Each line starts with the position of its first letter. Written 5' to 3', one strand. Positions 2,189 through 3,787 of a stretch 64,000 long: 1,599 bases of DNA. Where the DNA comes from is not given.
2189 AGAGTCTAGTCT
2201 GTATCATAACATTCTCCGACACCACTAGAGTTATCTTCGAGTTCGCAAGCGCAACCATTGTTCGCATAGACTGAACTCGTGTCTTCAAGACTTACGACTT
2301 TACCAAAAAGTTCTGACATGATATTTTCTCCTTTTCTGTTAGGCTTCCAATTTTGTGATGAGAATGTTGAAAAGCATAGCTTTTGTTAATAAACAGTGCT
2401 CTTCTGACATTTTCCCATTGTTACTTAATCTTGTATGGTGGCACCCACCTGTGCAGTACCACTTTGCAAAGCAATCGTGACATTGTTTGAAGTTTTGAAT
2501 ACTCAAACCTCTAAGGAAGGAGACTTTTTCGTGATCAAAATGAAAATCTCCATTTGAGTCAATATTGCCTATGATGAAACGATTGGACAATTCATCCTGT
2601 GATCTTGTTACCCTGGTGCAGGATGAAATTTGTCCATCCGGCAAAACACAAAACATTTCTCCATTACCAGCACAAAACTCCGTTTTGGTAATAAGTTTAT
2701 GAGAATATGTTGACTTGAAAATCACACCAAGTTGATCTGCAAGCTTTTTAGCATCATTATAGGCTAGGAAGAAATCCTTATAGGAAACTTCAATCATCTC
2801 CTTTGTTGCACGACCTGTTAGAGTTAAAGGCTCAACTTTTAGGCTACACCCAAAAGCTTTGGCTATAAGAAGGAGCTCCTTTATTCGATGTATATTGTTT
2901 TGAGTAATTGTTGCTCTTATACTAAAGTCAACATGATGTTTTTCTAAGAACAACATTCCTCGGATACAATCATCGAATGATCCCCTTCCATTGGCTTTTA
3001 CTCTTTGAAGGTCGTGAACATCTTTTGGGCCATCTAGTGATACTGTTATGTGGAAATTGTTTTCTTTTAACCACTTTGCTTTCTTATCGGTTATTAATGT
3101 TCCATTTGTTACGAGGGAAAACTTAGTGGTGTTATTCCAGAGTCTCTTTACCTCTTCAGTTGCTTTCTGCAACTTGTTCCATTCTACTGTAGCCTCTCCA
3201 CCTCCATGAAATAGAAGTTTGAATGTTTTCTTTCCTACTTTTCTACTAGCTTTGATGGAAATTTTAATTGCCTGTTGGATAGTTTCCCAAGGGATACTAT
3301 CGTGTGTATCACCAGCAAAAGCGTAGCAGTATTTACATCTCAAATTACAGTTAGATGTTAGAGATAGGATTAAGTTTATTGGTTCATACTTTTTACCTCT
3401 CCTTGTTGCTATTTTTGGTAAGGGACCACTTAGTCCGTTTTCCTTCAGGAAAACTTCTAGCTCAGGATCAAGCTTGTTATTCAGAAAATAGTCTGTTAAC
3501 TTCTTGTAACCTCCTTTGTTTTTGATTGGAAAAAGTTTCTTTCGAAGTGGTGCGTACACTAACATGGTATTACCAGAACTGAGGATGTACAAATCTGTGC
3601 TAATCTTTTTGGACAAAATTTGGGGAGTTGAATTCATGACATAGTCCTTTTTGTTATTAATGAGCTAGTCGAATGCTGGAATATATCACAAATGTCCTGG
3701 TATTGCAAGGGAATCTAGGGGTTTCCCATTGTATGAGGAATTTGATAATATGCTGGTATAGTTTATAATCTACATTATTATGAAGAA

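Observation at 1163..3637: Candidate ranthipeptide/sactipeptide-type RiPP cluster: radical-SAM/SPASM maturase, 41-aa Cys/Asp peptide, GC-rich hairpin, secreted HExxH protein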

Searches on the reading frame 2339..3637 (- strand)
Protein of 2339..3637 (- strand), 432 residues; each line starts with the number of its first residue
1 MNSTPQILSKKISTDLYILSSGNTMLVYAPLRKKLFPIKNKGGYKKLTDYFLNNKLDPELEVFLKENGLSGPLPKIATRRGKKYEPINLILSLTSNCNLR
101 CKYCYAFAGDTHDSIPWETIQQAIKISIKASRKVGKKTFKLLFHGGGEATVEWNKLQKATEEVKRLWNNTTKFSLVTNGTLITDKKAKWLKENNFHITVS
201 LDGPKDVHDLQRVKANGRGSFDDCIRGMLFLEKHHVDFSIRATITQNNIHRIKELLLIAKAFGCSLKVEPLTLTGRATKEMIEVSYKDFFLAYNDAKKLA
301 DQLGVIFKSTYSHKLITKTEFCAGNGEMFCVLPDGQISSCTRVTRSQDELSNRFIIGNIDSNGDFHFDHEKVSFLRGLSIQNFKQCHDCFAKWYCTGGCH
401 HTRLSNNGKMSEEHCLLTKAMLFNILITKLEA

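Call 3: search_protein_families(library=ncbifam, proteins=[window:2339-3637:-], max_evalue=1)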
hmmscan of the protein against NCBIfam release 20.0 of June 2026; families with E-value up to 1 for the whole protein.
window:2339-3637:- (432 aa): 76 families (the best 25 are shown)
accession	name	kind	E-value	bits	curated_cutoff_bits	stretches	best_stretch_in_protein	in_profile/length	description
NF047865.1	rSAM_PapB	equivalog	4.5e-44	151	340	1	89-412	5-329/330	PapB family radical SAM/SPASM ranthipeptide maturase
NF040492.1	not_ScfB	exception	7.5e-35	120.7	855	1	89-411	97-427/450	ScfB-related radical SAM/SPASM orphan maturase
TIGR04068.1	rSAM_ocin_clost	equivalog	1.4e-34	119.8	500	2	88-241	85-242/462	Cys-rich peptide radical SAM maturase CcpM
TIGR04064.1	rSAM_nif11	equivalog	1.9e-34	119.2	518.7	2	84-225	74-218/459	nif11-like peptide radical SAM maturase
TIGR03974.1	rSAM_six_Cys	equivalog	4.4e-34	118.1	425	1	89-414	99-431/451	thioether cross-link-forming SCIFF peptide maturase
TIGR03942.1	sulfatase_rSAM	equivalog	6.8e-33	114.2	349.45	1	92-423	6-350/363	anaerobic sulfatase maturase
NF041298.1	rSAM_mat_DynA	equivalog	1.3e-32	113.2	450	1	92-402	6-324/356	dynobactin maturation radical SAM/SPASM protein DynA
NF038107.1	rSAM_NF038107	equivalog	7.3e-32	110.7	600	1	87-421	85-422/444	Cys-every-fifth radical SAM/SPASM peptide maturase CefB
TIGR03906.1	quino_hemo_SAM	equivalog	3e-30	105.3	453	1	88-409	95-424/467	quinohemoprotein amine dehydrogenase maturation protein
TIGR04115.1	rSAM_Cxxx_rpt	equivalog_domain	9.3e-30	104.3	350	1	91-392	6-319/359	radical SAM peptide maturase, CXXX-repeat target family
NF041707.1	rSAM_YhhB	equivalog_domain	1.1e-28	100.2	445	1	90-238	5-159/369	cyclophane-forming radical SAM/SPASM peptide maturase YhhB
TIGR03978.1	rSAM_paired_1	equivalog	7.7e-28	97.4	370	1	76-295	71-296/466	His-Xaa-Ser system radical SAM maturase HxsB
TIGR04261.1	rSAM_GlyRichRpt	subfamily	5.7e-27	94.7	310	1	94-255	4-169/363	cyclophane-forming radical SAM/SPASM peptide maturase GrrM/OscB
NF035951.1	rSAM_RumMC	equivalog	8.1e-27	94.1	720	1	87-233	112-261/510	RumMC family radical SAM sactipeptide maturase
NF038170.1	lachnocin_rSAM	equivalog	9.8e-27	93.9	550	2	88-247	77-238/440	lachnocin radical SAM maturase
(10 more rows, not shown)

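Call 4: search_protein_families(library=pfam, proteins=[window:2339-3637:-], max_evalue=1)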
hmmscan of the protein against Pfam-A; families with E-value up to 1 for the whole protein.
window:2339-3637:- (432 aa): 3 families
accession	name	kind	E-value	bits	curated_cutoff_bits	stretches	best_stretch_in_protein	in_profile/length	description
PF04055.27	Radical_SAM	-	2e-14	54.6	29.5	1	92-255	2-162/166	Radical SAM superfamily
PF13353.11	Fer4_12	-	0.00055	20.7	22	1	94-220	12-131/137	4Fe-4S single cluster domain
PF17217.9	UPA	-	0.049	13.7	27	1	234-312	16-94/140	UPA domain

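Call 5: find_homologous_proteins(query=window:2339-3637:-, max_evalue=0.00001)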
Query window:2339-3637:- (432 aa): 333 proteins with E <= 0.00001 among 4366 candidates; the best 120 are listed.
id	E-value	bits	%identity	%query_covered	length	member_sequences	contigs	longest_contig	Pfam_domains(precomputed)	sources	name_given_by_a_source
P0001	7.1e-280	946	100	94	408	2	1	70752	PF04055.28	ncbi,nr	ncbi:radical SAM protein [bacterium]|nr:radical SAM protein [bacterium]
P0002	7.8e-234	794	78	100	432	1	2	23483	PF04055.28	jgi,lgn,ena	-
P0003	5.8e-168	577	59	100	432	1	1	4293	PF04055.28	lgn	-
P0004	2.4e-167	575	58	100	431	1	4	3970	PF04055.28,PF13353.12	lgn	-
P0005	3.3e-167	575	57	100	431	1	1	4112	PF04055.28,PF13353.12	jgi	jgi:uncharacterized protein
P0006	2.8e-160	552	56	100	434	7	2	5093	PF04055.28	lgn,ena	-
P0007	6.3e-158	544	54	100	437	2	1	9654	PF04055.28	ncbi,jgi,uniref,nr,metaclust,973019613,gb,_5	ncbi:MAG: Radical SAM additional 4Fe4S-binding domain-containing protein [candidate division WS6 bac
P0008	1.1e-156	540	56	100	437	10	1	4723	PF04055.28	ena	-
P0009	6.7e-155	534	56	98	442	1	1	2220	PF04055.28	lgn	-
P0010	2.5e-154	532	54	100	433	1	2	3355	PF04055.28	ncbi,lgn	-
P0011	1.3e-153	530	54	100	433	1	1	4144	PF04055.28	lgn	-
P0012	4.7e-148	512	53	99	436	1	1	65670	PF04055.28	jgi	jgi:uncharacterized protein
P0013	5.1e-148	511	52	100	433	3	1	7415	PF04055.28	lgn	-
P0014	1.1e-144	501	55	93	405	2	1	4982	PF04055.28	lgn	-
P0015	6.6e-133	462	48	100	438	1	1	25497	PF04055.28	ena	-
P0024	3.0e-110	387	43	99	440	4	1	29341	PF04055.28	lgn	-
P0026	8.7e-110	386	44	98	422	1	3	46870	PF04055.28,PF13353.12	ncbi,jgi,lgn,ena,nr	ncbi:MAG TPA: radical SAM protein [Candidatus Dojkabacteria bacterium]|nr:radical SAM protein [Candi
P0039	3.9e-101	357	43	97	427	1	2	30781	PF04055.28,PF13353.12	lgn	-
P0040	1.5e-99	352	39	98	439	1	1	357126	PF04055.28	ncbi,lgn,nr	ncbi:MAG: radical SAM protein [Anaerolineaceae bacterium]|nr:radical SAM protein [Anaerolineaceae ba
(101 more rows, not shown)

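Call 6: find_encoding_contigs(protein=window:2339-3637:-, flank=10000)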
Protein window:2339-3637:- (432 aa): 5 contigs read that carry it; 4 places shown.
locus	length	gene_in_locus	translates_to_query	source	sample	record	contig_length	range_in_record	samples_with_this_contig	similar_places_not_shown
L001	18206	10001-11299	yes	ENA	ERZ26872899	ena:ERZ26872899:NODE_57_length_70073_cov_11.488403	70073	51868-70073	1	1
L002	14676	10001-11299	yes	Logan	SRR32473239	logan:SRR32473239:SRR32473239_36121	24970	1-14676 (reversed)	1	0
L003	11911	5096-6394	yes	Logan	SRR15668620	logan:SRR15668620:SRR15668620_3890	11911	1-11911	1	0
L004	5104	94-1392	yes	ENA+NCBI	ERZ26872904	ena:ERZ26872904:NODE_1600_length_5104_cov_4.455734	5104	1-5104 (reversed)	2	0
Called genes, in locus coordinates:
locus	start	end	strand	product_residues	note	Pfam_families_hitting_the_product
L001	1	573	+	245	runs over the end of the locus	PF06560:GPI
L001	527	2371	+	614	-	PF01841:Transglut_core (faint)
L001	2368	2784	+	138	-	-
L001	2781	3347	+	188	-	-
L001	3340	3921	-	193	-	-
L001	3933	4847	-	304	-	PF12804:NTP_transf_3 (weak)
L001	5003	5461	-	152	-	PF01245:Ribosomal_L19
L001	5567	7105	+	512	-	PF01676:Metalloenzyme, PF06415:iPGM_N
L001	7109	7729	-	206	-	PF09335:VTT_dom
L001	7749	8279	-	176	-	PF02643:DUF192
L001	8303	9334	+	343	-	PF02540:NAD_synthase (faint), PF03054:tRNA_Me_trans, PF06508:QueC (weak), PF24167:DUF7411 (weak), PF20259:tRNA_Me_trans_M, PF20258:tRNA_Me_trans_C (weak)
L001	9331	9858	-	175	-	PF01931:NTPase_I-T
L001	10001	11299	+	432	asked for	PF04055:Radical_SAM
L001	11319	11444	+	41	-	-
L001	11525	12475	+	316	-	-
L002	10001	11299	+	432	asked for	PF04055:Radical_SAM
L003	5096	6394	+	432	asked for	PF04055:Radical_SAM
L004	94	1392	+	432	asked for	PF04055:Radical_SAM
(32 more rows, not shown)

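Call 8: find_related_loci(query=A1, collection=genome_contigs, flank=5000)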
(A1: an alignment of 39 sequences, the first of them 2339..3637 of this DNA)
Query A1 (432 aa) in genome_contigs; peptide patterns used: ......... (x = any residue, [..] = any of these).
600 stretches matched a pattern (row limit reached: there are more); 496 encode a relative of the query (tblastn E <= 1e-3); the best 80 are kept; 80 distinct loci.
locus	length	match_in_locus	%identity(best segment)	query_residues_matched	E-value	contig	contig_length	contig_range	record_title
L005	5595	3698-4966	44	2-432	7e-113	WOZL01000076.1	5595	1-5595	MAG: Candidatus Dojkabacteria bacterium isolate WOFB23 NODE_6284_length_5595_cov_5.201083, whole genome shotgun sequence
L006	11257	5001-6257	37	10-426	3e-82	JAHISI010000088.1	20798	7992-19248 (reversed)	MAG: Patescibacteria group bacterium isolate MM_PC_MetaG.mb.168 MM_PC_MetaG.mb.168_k141_1860783, whole genome shotgun se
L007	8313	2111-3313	32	26-424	9e-68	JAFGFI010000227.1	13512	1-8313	MAG: Anaerolineae bacterium isolate Zod_Metabat.1307 k87_6465828, whole genome shotgun sequence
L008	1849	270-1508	32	12-412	2e-66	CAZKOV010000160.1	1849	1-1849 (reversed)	MAG TPA_asm: uncultured archaeon isolate SRP214966_co4_43 genome assembly, contig: NODE_140814_length_1849_cov_4.056856,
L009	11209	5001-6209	34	11-399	1e-60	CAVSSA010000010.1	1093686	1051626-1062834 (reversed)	MAG: uncultured Acidobacteriota bacterium isolate MFD05580.bin.1.50 genome assembly, contig: contig_3503, whole genome s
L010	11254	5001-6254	32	24-431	6e-60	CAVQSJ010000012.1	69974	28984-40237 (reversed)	MAG: uncultured Gammaproteobacteria bacterium isolate MFD00032.bin.3.452 genome assembly, contig: contig_26374, whole ge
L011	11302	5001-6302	30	9-426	9e-59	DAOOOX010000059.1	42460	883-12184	MAG TPA_asm: Verrucomicrobiia bacterium isolate AMR_MDS_2612 NODE_1032_length_42460_cov_12.195213, whole genome shotgun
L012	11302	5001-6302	28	4-432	4e-56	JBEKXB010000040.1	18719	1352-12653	MAG: Solirubrobacteraceae bacterium isolate SPRUCE 641 SPRUCE_641_40, whole genome shotgun sequence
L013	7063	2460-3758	30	5-422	3e-54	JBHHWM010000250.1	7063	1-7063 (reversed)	MAG: Rhodothermales bacterium isolate S.2_sp2_bin.19 NODE_1651_length_7063_cov_13.018122, whole genome shotgun sequence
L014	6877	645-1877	30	1-407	4e-52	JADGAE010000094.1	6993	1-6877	MAG: Nitrospirae bacterium isolate nMYbin3 nMY_bin3_NODE_1017_length_6993_cov_12.591381, whole genome shotgun sequence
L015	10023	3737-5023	30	15-431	3e-52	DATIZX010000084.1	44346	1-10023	MAG TPA_asm: Verrucomicrobiia bacterium isolate SMAG_U15312 k141_1024551, whole genome shotgun sequence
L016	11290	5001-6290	29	12-430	6e-51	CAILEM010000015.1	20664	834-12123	MAG: uncultured Armatimonadetes bacterium isolate Ki2-D3_bin-0414 genome assembly, contig: bin-0414:015/168, whole genom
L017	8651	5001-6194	30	23-410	5e-50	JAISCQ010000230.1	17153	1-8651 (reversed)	MAG: Bacteroidales bacterium isolate Gx481_bin90 k119_1415090, whole genome shotgun sequence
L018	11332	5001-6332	27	3-432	3e-49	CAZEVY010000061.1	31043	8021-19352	MAG TPA_asm: uncultured Solibacteraceae bacterium isolate SRP237561_co1_63 genome assembly, contig: NODE_2135_length_310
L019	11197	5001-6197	29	15-399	5e-49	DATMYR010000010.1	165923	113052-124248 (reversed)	MAG TPA_asm: Syntrophomonadaceae bacterium isolate SMAG_U13153 k141_101429, whole genome shotgun sequence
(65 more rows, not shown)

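Call 9: find_related_loci(query=A1, collection=metagenome_contigs, flank=5000)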
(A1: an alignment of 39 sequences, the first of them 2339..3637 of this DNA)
Query A1 (432 aa) in metagenome_contigs; peptide patterns used: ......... (x = any residue, [..] = any of these).
600 stretches matched a pattern (row limit reached: there are more); 496 encode a relative of the query (tblastn E <= 1e-3); the best 80 are kept; 80 distinct loci.
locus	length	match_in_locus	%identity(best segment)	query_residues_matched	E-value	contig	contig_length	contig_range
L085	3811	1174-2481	29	8-431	4e-61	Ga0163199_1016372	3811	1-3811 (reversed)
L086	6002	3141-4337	34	12-399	6e-58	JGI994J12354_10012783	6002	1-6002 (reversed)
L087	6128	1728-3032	30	12-431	2e-57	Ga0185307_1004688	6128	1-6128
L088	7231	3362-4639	31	21-431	7e-57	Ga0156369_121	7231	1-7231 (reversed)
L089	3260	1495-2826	29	6-432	1e-54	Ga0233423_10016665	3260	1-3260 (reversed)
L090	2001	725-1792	32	82-426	8e-54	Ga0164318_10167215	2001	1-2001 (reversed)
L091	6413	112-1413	29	12-430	2e-52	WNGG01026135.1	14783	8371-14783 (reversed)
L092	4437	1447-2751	29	12-431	5e-51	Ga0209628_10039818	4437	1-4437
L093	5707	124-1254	32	64-430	6e-51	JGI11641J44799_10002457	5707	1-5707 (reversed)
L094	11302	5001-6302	27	12-430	7e-51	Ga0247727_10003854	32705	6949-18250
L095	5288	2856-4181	28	6-432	2e-50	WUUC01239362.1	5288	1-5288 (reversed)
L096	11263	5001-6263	31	26-432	2e-50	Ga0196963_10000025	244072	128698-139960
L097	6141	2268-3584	30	7-430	2e-49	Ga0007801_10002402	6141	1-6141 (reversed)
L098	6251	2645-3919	26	10-431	9e-49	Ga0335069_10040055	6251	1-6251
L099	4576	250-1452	29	14-404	2e-48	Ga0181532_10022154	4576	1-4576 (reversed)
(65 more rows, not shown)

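Call 10: find_encoding_contigs(protein=P0002, flank=5000, max_places=2)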
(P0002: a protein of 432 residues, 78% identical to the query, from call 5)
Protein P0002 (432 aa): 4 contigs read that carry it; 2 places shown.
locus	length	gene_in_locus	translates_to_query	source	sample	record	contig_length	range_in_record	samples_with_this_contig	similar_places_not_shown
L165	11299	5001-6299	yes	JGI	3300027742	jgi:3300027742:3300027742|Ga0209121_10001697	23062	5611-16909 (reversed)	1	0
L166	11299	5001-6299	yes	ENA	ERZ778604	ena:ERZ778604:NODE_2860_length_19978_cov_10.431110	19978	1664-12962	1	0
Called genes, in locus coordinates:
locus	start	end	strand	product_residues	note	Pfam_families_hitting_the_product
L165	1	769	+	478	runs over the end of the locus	PF03951:Gln-synt_N, PF00120:Gln-synt_C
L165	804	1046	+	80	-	PF07866:DUF1653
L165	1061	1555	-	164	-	-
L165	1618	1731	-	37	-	-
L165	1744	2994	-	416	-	PF03952:Enolase_N, PF00113:Enolase_C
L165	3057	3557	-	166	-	-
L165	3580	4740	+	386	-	PF02511:Thy1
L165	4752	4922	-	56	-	-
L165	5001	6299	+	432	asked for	PF04055:Radical_SAM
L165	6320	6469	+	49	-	-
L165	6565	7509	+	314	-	-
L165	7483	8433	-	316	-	PF01207:Dus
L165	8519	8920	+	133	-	-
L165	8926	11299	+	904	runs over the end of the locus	PF13191:AAA_16 (faint), PF00004:AAA, PF13401:AAA_22 (weak), PF17871:AAA_lid_9, PF07724:AAA_2, PF00004:AAA, PF07728:AAA_5 (weak), PF10431:ClpB_D2-small, +8 more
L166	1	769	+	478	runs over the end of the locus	PF03951:Gln-synt_N, PF00120:Gln-synt_C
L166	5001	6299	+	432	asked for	PF04055:Radical_SAM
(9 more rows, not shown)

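Call 11: find_encoding_contigs(protein=P0007, flank=5000, max_places=2)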
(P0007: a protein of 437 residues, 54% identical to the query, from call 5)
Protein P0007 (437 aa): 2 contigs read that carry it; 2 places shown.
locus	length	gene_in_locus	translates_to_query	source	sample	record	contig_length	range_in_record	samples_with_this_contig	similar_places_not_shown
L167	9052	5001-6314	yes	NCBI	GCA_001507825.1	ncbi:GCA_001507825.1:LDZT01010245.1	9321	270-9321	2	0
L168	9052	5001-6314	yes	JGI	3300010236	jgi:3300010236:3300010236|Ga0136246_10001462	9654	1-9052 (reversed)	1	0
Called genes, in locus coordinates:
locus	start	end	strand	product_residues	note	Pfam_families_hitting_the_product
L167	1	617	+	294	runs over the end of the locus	PF02511:Thy1 (weak)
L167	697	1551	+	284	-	-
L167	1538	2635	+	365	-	PF00278:Orn_DAP_Arg_deC, PF02784:Orn_Arg_deC_N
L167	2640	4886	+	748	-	PF00512:HisKA, PF02518:HATPase_c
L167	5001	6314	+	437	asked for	PF04055:Radical_SAM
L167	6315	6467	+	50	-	-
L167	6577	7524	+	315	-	-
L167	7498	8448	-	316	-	PF01207:Dus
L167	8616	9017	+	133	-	-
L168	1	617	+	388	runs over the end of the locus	PF02511:Thy1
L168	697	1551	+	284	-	-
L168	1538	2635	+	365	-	PF00278:Orn_DAP_Arg_deC, PF02784:Orn_Arg_deC_N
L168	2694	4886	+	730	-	PF00512:HisKA, PF02518:HATPase_c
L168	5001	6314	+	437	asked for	PF04055:Radical_SAM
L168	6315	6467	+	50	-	-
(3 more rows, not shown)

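Call 12: find_encoding_contigs(protein=P0012, flank=5000, max_places=2)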
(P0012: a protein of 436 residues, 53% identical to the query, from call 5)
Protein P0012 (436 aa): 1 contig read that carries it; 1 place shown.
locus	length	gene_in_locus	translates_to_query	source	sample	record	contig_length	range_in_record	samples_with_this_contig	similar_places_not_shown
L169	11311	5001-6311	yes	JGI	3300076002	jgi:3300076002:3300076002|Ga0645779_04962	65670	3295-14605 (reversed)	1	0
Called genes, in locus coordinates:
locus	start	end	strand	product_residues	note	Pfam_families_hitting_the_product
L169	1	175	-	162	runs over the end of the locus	PF00254:FKBP_C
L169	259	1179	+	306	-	PF02517:Rce1-like (faint)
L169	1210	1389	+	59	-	-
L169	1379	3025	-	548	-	-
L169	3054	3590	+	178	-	PF01928:CYTH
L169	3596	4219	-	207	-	-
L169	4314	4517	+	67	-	-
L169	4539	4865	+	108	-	PF01906:YbjQ_1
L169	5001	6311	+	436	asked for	PF04055:Radical_SAM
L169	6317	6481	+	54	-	-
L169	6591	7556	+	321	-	-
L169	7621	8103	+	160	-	PF01936:NYN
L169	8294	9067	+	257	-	PF05552:MS_channel_1st_1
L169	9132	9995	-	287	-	PF04055:Radical_SAM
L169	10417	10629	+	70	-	-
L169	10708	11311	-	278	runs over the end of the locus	-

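Call 13: find_encoding_contigs(protein=P0015, flank=5000, max_places=2)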
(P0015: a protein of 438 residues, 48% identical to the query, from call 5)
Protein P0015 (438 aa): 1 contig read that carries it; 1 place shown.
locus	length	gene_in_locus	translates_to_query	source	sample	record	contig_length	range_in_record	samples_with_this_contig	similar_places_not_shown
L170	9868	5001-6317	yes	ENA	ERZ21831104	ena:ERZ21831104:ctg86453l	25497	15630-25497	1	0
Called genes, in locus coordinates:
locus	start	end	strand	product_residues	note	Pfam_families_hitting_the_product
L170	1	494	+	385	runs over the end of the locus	PF02511:Thy1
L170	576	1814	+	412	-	PF04101:Glyco_tran_28_C, PF06722:EryCIII-like_C (weak)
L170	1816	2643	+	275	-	PF00561:Abhydrolase_1 (weak)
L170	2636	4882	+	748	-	PF00512:HisKA, PF02518:HATPase_c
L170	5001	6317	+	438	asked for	PF04055:Radical_SAM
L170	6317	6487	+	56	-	-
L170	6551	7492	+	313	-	-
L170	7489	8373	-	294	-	PF01207:Dus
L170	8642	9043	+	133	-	-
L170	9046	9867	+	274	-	?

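Call 14: find_encoding_contigs(protein=P0026, flank=5000, max_places=1)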
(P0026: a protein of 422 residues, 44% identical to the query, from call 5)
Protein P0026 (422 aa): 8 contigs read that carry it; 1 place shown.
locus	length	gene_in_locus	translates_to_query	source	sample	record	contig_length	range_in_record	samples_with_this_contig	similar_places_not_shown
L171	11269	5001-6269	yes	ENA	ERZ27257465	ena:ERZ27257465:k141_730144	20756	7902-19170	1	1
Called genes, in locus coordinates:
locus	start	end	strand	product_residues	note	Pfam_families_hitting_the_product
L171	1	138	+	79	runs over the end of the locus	-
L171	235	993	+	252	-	PF03747:ADP_ribosyl_GH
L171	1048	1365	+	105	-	PF03819:MazG (weak), PF12643:MazG-like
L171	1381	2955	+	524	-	PF04851:ResIII (weak), PF09848:SLFN-g3_helicase, PF13401:AAA_22 (faint)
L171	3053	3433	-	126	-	PF18451:CdiA_C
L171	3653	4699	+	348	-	PF02016:Peptidase_S66, PF17676:Peptidase_S66C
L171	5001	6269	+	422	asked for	PF13353:Fer4_12, PF04055:Radical_SAM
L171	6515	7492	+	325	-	PF16286:DUF4932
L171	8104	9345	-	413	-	-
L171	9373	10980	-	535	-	-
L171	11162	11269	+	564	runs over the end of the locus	?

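Call 15: find_encoding_contigs(protein=P0024, flank=5000, max_places=1)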
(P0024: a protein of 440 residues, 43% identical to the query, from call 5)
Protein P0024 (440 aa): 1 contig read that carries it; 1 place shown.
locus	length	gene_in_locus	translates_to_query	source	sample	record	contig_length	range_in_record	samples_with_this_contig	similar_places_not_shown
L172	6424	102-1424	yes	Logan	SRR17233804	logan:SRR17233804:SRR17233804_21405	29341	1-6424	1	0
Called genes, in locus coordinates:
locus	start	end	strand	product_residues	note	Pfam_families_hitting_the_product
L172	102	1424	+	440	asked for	PF04055:Radical_SAM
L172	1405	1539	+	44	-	-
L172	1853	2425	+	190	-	-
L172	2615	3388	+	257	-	PF17851:GH43_C2, PF07081:DUF1349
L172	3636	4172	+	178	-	-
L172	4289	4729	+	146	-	-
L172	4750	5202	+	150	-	PF12773:DZR (faint)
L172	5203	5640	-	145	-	-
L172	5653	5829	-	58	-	-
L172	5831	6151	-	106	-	-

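Call 16: find_encoding_contigs(protein=P0039, flank=5000, max_places=1)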
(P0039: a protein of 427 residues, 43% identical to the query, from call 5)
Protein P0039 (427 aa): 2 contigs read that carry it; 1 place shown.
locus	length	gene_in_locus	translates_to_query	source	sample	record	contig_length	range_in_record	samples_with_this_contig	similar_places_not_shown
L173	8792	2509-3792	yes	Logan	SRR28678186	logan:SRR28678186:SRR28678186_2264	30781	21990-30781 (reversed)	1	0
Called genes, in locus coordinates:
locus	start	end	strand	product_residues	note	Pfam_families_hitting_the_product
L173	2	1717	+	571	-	?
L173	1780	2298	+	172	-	-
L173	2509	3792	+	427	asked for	PF13353:Fer4_12 (weak), PF04055:Radical_SAM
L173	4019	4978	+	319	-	-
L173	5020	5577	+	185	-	PF13238:AAA_18, PF13207:AAA_17 (weak)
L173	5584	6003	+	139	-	-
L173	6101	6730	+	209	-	PF01936:NYN (weak)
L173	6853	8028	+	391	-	PF00534:Glycos_transf_1, PF13692:Glyco_trans_1_4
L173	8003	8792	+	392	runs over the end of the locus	PF13439:Glyco_transf_4 (weak), PF20706:GT4-conflict, PF00534:Glycos_transf_1, PF13692:Glyco_trans_1_4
